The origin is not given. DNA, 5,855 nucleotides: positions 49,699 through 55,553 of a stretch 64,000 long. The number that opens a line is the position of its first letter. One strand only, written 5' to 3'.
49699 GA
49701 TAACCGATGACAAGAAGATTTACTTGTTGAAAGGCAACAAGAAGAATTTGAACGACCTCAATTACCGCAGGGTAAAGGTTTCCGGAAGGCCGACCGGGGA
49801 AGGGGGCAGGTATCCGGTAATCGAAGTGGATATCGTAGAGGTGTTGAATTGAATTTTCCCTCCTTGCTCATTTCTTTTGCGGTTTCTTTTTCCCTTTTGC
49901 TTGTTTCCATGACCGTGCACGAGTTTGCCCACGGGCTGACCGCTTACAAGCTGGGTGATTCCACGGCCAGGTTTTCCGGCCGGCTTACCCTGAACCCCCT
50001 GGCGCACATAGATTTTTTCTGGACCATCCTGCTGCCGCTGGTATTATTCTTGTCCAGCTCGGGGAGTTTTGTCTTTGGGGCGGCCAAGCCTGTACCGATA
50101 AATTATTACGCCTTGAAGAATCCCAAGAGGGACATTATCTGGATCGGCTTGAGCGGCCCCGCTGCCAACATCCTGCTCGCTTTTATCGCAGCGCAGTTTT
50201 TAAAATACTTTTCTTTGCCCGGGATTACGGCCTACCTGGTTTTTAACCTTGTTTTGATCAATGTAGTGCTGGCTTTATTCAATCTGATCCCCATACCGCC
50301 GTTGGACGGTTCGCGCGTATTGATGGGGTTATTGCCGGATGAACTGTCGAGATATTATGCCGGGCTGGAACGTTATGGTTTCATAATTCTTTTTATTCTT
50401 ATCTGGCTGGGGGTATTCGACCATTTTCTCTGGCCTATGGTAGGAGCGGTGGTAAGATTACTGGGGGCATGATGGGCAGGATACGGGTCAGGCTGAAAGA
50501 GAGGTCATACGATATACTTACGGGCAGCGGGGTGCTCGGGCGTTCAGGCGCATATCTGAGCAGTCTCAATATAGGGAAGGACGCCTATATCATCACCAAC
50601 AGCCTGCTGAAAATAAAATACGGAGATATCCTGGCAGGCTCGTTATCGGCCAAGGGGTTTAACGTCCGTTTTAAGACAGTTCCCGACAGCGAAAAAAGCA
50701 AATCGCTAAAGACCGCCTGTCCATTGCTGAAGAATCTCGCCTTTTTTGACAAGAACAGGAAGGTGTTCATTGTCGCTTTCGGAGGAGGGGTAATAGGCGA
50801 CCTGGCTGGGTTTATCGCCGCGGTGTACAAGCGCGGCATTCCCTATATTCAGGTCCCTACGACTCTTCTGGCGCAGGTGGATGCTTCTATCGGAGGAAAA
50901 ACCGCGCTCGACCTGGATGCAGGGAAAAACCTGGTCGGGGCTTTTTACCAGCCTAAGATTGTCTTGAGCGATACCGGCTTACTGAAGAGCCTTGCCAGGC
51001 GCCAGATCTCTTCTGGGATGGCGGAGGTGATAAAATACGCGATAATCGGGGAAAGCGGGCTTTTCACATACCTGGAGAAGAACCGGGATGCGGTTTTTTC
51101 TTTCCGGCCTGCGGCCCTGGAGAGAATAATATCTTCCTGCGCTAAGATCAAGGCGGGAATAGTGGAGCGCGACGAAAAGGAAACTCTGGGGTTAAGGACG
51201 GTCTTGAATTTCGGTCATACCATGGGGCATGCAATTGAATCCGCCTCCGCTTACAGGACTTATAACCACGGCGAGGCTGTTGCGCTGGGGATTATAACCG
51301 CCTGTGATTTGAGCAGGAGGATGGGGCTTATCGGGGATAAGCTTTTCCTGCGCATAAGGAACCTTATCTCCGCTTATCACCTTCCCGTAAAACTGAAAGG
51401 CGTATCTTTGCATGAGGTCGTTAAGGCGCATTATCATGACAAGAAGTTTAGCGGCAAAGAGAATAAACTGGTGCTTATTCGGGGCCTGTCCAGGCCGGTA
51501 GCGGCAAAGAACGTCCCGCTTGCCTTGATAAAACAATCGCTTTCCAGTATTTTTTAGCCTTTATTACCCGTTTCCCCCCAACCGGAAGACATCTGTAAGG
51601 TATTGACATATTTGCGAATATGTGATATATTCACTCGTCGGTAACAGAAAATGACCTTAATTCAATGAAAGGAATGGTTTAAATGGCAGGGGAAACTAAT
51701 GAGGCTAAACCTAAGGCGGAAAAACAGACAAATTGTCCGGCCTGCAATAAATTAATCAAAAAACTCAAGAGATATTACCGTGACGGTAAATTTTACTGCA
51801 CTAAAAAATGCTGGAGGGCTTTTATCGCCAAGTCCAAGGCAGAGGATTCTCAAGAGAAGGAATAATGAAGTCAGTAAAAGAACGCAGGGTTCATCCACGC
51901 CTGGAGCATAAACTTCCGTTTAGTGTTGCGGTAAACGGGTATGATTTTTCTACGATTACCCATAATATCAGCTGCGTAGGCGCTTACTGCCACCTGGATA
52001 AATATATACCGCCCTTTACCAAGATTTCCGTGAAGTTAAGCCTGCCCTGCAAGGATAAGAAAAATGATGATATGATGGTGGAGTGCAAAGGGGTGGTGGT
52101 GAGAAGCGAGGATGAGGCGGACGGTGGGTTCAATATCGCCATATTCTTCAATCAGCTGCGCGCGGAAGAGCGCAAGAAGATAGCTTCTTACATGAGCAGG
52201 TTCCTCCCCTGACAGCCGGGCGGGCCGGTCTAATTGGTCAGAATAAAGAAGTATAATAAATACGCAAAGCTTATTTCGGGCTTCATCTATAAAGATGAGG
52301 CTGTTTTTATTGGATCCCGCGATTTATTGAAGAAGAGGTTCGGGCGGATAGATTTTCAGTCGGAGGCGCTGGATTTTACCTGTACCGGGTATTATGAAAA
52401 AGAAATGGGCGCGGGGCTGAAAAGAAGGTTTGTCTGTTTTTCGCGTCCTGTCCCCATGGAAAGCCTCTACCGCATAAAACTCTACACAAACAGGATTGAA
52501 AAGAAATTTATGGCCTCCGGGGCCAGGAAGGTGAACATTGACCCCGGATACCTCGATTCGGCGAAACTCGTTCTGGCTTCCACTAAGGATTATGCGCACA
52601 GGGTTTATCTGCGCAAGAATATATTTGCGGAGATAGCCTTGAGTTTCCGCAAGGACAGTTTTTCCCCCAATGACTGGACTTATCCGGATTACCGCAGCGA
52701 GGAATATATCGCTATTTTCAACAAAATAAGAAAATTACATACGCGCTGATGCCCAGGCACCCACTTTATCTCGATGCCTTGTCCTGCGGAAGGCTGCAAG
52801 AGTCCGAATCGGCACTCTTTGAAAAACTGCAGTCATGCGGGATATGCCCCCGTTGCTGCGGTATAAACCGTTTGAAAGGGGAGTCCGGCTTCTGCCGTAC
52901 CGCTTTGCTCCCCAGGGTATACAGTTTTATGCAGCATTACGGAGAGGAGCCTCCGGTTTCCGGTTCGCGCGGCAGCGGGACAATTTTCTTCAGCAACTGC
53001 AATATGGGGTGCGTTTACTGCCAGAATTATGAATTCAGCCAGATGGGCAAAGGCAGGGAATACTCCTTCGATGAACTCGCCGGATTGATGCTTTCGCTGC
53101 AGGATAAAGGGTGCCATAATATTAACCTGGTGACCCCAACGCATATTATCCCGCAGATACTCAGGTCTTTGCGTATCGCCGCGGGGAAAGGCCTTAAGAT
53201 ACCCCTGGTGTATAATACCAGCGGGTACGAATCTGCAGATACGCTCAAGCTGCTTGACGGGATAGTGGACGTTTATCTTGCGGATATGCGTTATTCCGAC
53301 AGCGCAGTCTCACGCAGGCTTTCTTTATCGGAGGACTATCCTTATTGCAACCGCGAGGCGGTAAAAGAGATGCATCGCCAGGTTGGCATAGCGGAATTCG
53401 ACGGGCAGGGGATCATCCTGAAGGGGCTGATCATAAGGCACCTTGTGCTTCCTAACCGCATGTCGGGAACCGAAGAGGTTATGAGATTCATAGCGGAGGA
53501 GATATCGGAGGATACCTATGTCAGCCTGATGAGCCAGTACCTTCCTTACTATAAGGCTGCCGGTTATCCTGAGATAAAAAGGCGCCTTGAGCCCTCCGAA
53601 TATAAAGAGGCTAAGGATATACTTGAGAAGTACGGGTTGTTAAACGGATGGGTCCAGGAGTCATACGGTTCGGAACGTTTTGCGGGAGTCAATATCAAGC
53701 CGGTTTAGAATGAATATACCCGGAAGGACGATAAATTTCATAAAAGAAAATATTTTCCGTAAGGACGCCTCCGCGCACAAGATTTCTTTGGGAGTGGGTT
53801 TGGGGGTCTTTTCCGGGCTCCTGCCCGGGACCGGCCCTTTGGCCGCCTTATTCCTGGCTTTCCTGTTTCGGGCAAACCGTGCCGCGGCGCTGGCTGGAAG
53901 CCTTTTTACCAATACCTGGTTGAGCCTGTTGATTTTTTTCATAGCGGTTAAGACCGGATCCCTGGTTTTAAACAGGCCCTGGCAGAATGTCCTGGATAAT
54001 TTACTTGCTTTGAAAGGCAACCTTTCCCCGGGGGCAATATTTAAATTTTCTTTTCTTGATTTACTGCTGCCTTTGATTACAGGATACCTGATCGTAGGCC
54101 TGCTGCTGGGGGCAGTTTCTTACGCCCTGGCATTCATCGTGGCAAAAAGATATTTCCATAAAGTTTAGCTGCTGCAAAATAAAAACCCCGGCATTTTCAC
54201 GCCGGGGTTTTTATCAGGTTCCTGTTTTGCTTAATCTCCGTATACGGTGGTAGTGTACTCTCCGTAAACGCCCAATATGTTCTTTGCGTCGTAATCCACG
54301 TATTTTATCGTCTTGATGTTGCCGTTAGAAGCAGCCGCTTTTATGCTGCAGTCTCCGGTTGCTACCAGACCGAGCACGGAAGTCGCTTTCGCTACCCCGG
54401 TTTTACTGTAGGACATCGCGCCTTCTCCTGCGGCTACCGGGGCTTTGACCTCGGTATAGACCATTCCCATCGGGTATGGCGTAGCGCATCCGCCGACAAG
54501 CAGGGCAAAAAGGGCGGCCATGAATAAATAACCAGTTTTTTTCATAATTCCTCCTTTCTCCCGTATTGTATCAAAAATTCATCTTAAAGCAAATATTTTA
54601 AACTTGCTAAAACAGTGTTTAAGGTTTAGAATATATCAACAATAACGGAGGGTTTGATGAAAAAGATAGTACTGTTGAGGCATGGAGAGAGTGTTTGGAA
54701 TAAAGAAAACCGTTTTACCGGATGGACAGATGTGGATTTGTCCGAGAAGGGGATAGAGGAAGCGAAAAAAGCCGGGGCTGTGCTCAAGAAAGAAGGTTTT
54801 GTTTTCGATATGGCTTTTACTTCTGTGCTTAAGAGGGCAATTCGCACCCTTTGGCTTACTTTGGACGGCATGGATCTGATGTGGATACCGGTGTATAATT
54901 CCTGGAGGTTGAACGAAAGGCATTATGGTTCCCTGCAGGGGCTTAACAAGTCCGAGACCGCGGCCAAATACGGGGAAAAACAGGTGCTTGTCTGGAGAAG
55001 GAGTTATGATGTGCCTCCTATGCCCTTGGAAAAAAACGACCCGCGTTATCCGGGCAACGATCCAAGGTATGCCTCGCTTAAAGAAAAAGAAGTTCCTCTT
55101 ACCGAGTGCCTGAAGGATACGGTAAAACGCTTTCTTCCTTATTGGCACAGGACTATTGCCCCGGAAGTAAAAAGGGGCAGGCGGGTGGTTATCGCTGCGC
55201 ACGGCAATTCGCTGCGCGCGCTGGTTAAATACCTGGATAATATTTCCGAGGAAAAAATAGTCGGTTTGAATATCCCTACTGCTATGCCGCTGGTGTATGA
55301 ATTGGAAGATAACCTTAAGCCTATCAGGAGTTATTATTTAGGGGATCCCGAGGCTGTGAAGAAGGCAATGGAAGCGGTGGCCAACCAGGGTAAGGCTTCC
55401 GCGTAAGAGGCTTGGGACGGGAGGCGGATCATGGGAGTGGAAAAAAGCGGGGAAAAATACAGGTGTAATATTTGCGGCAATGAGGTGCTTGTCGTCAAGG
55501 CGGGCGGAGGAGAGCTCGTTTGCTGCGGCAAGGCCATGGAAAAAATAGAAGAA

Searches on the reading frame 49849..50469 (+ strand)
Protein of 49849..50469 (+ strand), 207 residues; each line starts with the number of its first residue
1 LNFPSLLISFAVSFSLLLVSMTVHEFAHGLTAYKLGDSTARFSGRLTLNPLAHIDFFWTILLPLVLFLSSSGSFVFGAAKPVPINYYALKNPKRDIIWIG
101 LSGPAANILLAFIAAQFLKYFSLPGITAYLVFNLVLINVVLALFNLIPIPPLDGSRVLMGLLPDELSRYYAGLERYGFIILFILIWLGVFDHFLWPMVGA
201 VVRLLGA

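Call 56: search_protein_families(library=pfam, proteins=[window:49849-50469:+], max_evalue=0.00001)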
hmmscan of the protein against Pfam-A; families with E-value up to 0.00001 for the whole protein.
window:49849-50469:+ (207 aa): 1 family
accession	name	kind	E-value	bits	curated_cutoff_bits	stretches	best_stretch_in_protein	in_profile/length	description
PF02163.28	Peptidase_M50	-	3.9e-15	56.2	27.2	2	129-163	161-195/221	Peptidase family M50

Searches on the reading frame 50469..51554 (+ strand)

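Call 47: search_protein_families(library=pfam, proteins=[window:50469-51554:+], max_evalue=0.00001)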
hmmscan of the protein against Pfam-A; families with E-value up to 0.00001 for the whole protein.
window:50469-51554:+ (362 aa): 4 families
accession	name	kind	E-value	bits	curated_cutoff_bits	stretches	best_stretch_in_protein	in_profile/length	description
PF24621.2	DHQS_C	-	1e-43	149.2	27.6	1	183-326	1-143/144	3-dehydroquinate synthase C-terminal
PF01761.26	DHQ_synthase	-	2.4e-42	143.6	24.2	1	70-181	3-114/115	3-dehydroquinate synthase N-terminal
PF13685.12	Fe-ADH_2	-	1e-09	39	28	1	19-133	3-108/149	Iron-containing alcohol dehydrogenase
PF00465.25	Fe-ADH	-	4e-07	30.2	31.3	1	16-132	4-130/168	Iron-containing alcohol dehydrogenase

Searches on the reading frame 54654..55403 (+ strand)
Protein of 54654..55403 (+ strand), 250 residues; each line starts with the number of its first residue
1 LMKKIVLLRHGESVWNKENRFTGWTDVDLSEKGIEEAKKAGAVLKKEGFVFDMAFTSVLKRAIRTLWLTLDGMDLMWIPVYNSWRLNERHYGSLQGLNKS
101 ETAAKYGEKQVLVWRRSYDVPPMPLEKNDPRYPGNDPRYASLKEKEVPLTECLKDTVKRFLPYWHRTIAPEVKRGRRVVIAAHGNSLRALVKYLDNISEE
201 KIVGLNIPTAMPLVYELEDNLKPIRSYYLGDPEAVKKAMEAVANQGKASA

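Call 56: search_protein_families(library=pfam, proteins=[window:54654-55403:+], max_evalue=0.00001)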
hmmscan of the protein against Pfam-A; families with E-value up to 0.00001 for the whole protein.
window:54654-55403:+ (250 aa): 1 family
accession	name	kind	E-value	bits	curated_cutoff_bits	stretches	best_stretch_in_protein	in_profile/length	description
PF00300.27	His_Phos_1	-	4.4e-33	115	21.7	1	5-126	1-117/194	Histidine phosphatase superfamily (branch 1)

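Call 57: search_protein_families(library=ncbifam, proteins=[window:54654-55403:+], max_evalue=0.001)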
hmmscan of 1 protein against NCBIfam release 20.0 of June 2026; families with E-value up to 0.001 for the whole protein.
window:54654-55403:+ (250 aa): 19 families
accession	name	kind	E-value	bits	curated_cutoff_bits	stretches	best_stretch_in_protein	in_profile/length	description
NF010713.0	PRK14115.1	equivalog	1.7e-132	440.3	305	1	2-248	1-247/248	2,3-diphosphoglycerate-dependent phosphoglycerate mutase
TIGR01258.1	pgm_1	subfamily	2.5e-122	407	81.7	1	4-247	2-245/245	2,3-bisphosphoglycerate-dependent phosphoglycerate mutase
NF010718.0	PRK14120.1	equivalog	2.8e-107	357.6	366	1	1-247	3-248/249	phosphoglyceromutase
NF010714.0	PRK14116.1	equivalog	3e-89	298.4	401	1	2-222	1-221/229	2,3-diphosphoglycerate-dependent phosphoglycerate mutase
NF010716.0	PRK14118.1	equivalog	8.1e-87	290.3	409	1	4-229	2-227/227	2,3-diphosphoglycerate-dependent phosphoglycerate mutase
NF010715.0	PRK14117.1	equivalog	4.8e-83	278.1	421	1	2-230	1-229/230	phosphoglycerate mutase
NF010717.0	PRK14119.1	equivalog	7.5e-83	277.6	378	1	2-229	1-228/228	2,3-diphosphoglycerate-dependent phosphoglycerate mutase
NF002339.0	PRK01295.1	equivalog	7.1e-69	231.4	316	2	1-123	1-123/206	2,3-bisphosphoglycerate-dependent phosphoglycerate mutase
NF002217.0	PRK01112.1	equivalog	4.9e-64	215.8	320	3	147-220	145-218/228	2,3-bisphosphoglycerate-dependent phosphoglycerate mutase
TIGR03162.1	ribazole_cobC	equivalog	2.6e-17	62.8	162.9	1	5-110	1-98/176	alpha-ribazole phosphatase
NF045917.1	PhserinePhPspA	equivalog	1.6e-13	50.9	350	1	2-109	1-103/211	phosphoserine phosphatase PspA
NF009993.0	PRK13462.1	equivalog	3e-12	46.6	226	1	3-115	6-110/203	acid phosphatase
NF038349.1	dPGM_arch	equivalog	3.5e-11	43.4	225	1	5-101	1-93/194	2,3-diphosphoglycerate-dependent phosphoglycerate mutase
NF005567.0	PRK07238.1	equivalog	2.4e-10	40.3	326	1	4-122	179-292/378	bifunctional RNase H/acid phosphatase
NF011580.0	PRK15004.1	equivalog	1.5e-09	38.2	250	1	4-93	2-86/203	adenosylcobalamin/alpha-ribazole phosphatase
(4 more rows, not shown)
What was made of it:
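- Tried and rejected: It is GpmA at 440 bits; CobC scores 62.8 against 162.9 (call 57).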
